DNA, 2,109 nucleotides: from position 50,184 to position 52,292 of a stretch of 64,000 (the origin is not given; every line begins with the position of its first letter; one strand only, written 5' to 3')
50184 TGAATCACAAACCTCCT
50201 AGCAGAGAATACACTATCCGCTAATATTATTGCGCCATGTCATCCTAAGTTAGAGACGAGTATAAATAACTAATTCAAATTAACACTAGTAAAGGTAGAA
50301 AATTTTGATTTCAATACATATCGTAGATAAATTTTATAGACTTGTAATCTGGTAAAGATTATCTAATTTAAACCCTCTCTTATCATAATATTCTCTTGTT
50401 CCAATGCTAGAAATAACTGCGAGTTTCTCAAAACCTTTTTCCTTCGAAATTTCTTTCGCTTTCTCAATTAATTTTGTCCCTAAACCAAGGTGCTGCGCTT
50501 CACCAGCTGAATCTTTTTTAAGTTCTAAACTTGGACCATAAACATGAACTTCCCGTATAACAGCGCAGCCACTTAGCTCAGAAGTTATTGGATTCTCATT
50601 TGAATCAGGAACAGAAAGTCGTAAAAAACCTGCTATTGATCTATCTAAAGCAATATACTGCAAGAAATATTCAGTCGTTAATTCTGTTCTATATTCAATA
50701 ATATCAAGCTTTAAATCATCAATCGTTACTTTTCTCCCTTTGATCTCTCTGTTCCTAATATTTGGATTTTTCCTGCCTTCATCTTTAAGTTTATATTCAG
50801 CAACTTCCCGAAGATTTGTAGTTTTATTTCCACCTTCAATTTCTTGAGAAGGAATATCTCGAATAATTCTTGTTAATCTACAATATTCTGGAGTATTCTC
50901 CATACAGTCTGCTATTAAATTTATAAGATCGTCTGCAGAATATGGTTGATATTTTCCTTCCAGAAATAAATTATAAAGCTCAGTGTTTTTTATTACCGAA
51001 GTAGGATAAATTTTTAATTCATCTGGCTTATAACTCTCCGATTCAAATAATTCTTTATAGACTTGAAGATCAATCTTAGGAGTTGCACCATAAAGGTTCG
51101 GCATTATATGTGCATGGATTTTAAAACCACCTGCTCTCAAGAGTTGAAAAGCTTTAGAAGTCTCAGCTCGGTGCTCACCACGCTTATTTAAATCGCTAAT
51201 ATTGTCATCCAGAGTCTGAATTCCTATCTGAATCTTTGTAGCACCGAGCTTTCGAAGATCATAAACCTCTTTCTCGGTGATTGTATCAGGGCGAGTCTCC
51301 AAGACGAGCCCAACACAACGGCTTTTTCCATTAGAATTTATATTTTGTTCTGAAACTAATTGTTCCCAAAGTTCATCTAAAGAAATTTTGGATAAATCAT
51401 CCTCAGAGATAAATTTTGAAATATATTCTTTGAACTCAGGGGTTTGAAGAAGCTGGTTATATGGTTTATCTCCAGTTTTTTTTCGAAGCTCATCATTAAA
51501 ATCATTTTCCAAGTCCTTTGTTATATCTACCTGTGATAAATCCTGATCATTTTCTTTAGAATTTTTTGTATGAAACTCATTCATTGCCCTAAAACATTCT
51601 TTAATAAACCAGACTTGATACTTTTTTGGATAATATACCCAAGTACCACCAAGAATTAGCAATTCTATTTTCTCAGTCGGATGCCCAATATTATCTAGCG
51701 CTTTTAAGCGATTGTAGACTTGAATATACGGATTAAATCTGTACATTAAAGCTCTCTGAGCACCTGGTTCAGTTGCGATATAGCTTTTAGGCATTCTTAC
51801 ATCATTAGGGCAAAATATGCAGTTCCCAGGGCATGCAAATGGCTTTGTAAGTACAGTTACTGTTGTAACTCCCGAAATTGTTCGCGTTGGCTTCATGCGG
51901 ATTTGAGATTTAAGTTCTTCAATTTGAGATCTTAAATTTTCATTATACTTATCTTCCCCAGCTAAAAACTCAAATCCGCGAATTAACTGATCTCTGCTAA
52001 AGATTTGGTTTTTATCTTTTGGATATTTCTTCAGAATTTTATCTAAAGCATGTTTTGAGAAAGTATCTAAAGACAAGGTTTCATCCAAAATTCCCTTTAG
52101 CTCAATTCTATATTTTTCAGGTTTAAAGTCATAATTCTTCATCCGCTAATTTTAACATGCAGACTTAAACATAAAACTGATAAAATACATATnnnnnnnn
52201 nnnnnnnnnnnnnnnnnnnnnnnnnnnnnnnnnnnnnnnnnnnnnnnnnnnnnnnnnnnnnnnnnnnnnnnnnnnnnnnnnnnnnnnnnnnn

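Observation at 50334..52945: Divergent Elp3 (radical-SAM/GNAT) and Trm9-like methyltransferase pair: a complete eukaryote/archaeon-style mcm5U34 tRNA wobble pathway in a bacterium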

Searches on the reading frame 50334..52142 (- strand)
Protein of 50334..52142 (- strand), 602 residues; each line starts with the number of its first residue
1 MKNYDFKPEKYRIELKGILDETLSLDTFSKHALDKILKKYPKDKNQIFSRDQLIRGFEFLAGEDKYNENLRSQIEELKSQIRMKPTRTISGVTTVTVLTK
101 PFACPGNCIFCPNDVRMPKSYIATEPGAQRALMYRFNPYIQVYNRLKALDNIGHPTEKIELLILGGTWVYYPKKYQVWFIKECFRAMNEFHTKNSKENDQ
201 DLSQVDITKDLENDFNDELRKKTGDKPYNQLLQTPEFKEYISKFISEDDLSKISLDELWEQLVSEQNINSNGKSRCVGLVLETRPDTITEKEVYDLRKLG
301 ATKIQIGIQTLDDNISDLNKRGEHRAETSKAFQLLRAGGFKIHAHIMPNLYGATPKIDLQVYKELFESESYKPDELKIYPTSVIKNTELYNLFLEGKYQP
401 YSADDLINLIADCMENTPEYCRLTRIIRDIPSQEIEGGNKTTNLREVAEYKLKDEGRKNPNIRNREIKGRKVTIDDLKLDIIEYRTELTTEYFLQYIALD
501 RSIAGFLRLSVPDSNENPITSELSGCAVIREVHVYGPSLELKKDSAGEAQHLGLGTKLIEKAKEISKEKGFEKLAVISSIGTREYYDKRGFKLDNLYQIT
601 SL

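Call 3: search_protein_families(library=pfam, proteins=[window:50334-52142:-], max_evalue=0.01)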
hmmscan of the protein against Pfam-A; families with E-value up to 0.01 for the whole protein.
window:50334-52142:- (602 aa): 5 families
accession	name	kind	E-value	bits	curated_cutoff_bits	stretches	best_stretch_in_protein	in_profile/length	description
PF16199.10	Radical_SAM_C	-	2.4e-20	72.9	31.9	1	373-451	1-82/85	Radical_SAM C-terminal domain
PF04055.27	Radical_SAM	-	3.6e-09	37.5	29.5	1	255-354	62-155/166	Radical SAM superfamily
PF00583.31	Acetyltransf_1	-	1.1e-05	26.1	20.7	1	489-591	31-116/116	Acetyltransferase (GNAT) family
PF13673.13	Acetyltransf_10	-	0.00024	21.5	23.6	1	548-592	62-108/128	Acetyltransferase (GNAT) domain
PF13508.13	Acetyltransf_7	-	0.0074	17.1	27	0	548-592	39-83/84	Acetyltransferase (GNAT) domain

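Call 4: search_protein_families(library=ncbifam, proteins=[window:50334-52142:-], max_evalue=0.01)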
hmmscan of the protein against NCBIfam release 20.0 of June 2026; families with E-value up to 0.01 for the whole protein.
window:50334-52142:- (602 aa): 10 families
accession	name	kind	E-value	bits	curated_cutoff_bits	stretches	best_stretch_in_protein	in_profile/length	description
TIGR01211.1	ELP3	subfamily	3.8e-144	481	350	1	71-597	45-517/522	tRNA uridine(34) 5-carboxymethylaminomethyl modification radical SAM/GNAT enzyme Elp3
TIGR01212.1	TIGR01212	equivalog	4.9e-15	55.4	180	1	274-435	107-269/302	tRNA modification radical SAM protein MnmL/YtqA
NF006067.1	PRK08208.1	equivalog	9.4e-11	41.3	380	1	269-391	117-237/427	STM4012 family radical SAM protein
TIGR01210.1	TIGR01210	equivalog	3.9e-08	32.9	212.15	1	277-402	104-231/313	archaeosine biosynthesis radical SAM protein RaSEA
TIGR00539.1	hemN_rel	equivalog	1.7e-07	30.7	205.4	1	249-393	61-201/361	radical SAM family heme chaperone HemW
NF006060.0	PRK08207.1-3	equivalog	2.3e-07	30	653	1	255-410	227-374/477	coproporphyrinogen III oxidase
TIGR03994.1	rSAM_HemZ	equivalog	1.3e-06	27.9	321.4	1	282-409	178-302/401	coproporphyrinogen dehydrogenase HemZ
TIGR04107.1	rSAM_HutW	equivalog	0.00046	19.1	400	1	279-401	130-250/419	heme anaerobic degradation radical SAM methyltransferase ChuW/HutW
NF006063.0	PRK08207.2-1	equivalog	0.00066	18.4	1074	1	268-388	274-392/518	coproporphyrinogen III oxidase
NF005133.0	PRK06582.1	equivalog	0.0011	18.1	597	1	277-404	98-222/390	coproporphyrinogen III oxidase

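Call 6: search_solved_structures(query=window:50334-52142:-, max_evalue=0.001, show_alignments=2)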
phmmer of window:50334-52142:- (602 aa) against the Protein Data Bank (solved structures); distinct sequences matched with E-value up to 0.001: 9.
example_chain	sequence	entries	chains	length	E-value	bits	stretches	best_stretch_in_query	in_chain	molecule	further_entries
6ia8_A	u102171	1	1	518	1e-94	321.5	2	263-597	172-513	Histone acetyltransferase, ELP3 family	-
6iaz_A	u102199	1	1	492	3e-94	319.9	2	262-597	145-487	Histone acetyltransferase, ELP3 family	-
6iad_A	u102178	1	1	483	3.6e-94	319.6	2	262-597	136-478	Histone acetyltransferase, ELP3 family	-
5l7j_A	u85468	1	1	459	1.6e-89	304.2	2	264-595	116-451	ELP3 family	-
8ptx_C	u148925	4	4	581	1e-80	275.2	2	272-600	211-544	Elongator complex protein 3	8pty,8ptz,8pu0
8avg_C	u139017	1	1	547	3.1e-80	273.6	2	273-600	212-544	Elongator complex protein 3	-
6qk7_C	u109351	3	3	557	3.5e-80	273.5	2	272-598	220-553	Elongator complex protein 3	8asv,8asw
6ia6_A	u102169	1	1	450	7.3e-80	272.4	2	264-595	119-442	ELP3 family, ELP3 family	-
5l7l_A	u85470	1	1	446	7.4e-80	272.4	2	264-595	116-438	ELP3 family, ELP3 family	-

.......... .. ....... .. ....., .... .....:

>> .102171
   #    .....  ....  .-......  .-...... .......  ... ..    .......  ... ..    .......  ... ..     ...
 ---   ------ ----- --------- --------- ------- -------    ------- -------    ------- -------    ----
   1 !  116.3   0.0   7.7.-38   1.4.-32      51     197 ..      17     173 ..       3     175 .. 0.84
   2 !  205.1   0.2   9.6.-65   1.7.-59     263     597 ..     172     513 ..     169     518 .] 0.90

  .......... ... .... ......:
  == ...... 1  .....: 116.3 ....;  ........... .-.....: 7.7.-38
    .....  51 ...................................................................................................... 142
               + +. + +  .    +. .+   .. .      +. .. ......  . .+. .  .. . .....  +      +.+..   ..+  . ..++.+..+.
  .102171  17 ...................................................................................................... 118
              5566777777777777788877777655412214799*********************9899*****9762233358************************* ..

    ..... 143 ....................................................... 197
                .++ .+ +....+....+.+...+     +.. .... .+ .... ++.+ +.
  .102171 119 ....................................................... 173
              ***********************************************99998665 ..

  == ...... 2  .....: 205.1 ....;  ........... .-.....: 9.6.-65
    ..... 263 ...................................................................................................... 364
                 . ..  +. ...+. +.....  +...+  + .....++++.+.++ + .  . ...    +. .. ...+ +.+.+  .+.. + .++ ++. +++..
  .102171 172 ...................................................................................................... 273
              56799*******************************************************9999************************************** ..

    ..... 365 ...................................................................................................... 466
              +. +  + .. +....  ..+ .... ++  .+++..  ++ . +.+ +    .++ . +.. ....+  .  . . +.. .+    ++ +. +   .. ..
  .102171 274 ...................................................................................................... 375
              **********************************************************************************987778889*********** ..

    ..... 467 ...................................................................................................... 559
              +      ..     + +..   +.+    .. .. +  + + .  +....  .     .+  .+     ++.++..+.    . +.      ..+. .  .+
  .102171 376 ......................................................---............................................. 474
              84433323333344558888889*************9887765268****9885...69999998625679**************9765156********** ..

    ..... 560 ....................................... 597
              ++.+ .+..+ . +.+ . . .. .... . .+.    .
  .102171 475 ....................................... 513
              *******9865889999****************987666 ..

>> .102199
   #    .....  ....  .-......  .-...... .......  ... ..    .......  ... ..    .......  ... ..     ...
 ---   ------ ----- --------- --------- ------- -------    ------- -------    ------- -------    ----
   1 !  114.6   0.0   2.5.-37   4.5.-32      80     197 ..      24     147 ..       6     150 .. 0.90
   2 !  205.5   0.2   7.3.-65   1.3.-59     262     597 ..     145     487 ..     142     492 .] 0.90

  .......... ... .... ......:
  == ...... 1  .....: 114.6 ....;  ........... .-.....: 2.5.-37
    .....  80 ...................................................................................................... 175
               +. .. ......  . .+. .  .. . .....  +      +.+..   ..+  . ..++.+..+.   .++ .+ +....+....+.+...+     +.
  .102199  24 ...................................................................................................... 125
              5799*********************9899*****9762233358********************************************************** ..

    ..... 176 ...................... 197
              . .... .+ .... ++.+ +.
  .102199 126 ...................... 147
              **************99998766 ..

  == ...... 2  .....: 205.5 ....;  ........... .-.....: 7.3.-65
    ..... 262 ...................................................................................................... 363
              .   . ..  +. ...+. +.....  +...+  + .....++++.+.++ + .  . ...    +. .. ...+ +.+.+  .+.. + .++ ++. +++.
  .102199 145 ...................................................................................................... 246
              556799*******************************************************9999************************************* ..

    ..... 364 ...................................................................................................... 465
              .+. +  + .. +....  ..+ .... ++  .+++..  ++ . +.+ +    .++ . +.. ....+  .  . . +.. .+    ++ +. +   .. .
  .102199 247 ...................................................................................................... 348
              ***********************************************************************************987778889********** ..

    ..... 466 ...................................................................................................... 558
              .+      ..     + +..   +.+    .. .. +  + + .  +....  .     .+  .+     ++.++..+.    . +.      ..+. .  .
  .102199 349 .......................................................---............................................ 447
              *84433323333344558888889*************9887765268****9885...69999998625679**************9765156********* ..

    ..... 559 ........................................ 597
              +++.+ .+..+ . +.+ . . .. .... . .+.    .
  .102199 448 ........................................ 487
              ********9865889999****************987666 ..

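Call 48: find_homologous_proteins(query=window:50334-52142:-, max_evalue=1e-20)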
Query window:50334-52142:- (602 aa): 7986 proteins with E <= 1e-20 among 8000 candidates; the best 120 are listed.
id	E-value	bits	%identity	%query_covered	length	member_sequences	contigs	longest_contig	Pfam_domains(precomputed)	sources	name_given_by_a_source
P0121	0.0e+0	1362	100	100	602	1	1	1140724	PF16199.11,PF04055.28,PF00583.32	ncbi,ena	-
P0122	0.0e+0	1063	78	100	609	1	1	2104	PF16199.11,PF04055.28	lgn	-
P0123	0.0e+0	1046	76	100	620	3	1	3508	PF16199.11,PF04055.28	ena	-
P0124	1.1e-283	960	72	100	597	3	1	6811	PF16199.11,PF04055.28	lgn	-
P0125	1.3e-272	924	68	100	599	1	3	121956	PF16199.11,PF04055.28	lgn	-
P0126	2.8e-272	923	68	100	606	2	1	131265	PF16199.11,PF04055.28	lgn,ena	-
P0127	4.3e-272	922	69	100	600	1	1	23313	PF16199.11,PF04055.28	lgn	-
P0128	2.0e-271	920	68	100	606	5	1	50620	PF16199.11,PF04055.28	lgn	-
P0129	5.0e-270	915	68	100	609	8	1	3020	PF16199.11,PF04055.28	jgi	jgi:elongator complex protein 3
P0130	3.9e-268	909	67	100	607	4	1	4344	PF16199.11,PF04055.28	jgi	-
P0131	9.4e-268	908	65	100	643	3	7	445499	PF16199.11,PF04055.28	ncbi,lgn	-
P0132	1.5e-267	907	68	100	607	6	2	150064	PF16199.11,PF04055.28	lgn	-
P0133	2.9e-267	906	67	100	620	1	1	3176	PF16199.11,PF04055.28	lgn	-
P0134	3.8e-267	906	68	100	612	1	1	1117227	PF16199.11,PF04055.28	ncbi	-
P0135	4.6e-266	902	67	100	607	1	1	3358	PF16199.11,PF04055.28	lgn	-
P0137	6.4e-266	902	67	100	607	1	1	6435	PF16199.11,PF04055.28,PF00583.32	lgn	-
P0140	1.7e-263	894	66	100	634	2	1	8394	PF13673.14,PF16199.11,PF04055.28,PF00583.32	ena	-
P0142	3.9e-262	889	66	100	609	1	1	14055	PF13673.14,PF16199.11,PF04055.28,PF00583.32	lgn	-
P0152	1.2e-256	871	67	96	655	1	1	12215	PF13673.14,PF02543.22,PF16199.11,PF04055.28,PF00583.32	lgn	-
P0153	2.2e-256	870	65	100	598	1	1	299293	PF13673.14,PF16199.11,PF04055.28,PF00583.32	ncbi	ncbi:MAG: tRNA uridine(34) 5-carboxymethylaminomethyl modification radical SAM/GNAT enzyme Elp3 [Can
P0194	7.9e-233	792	62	98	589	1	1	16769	PF16199.11,PF04055.28,PF00583.32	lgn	-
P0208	1.8e-202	692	52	100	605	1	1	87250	PF16199.11,PF04055.28,PF00583.32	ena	-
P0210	1.4e-200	686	55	95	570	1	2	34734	PF16199.11,PF04055.28,PF00583.32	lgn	-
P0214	7.2e-197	674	55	98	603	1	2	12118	PF16199.11,PF04055.28,PF00583.32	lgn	-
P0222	1.8e-192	659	53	99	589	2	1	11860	PF16199.11,PF04055.28,PF00583.32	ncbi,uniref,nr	ncbi:tRNA uridine(34) 5-carboxymethylaminomethyl modification radical SAM/GNAT enzyme Elp3 [Candidat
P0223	1.2e-190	653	51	99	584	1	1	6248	PF16199.11,PF04055.28,PF00583.32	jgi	jgi:elongator complex protein 3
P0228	2.6e-188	645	50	100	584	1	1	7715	PF16199.11,PF04055.28,PF00583.32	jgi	jgi:elongator complex protein 3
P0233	3.3e-187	642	51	99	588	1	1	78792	PF16199.11,PF04055.28,PF00583.32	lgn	-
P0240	6.4e-185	634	51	100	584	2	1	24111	PF16199.11,PF04055.28,PF00583.32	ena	-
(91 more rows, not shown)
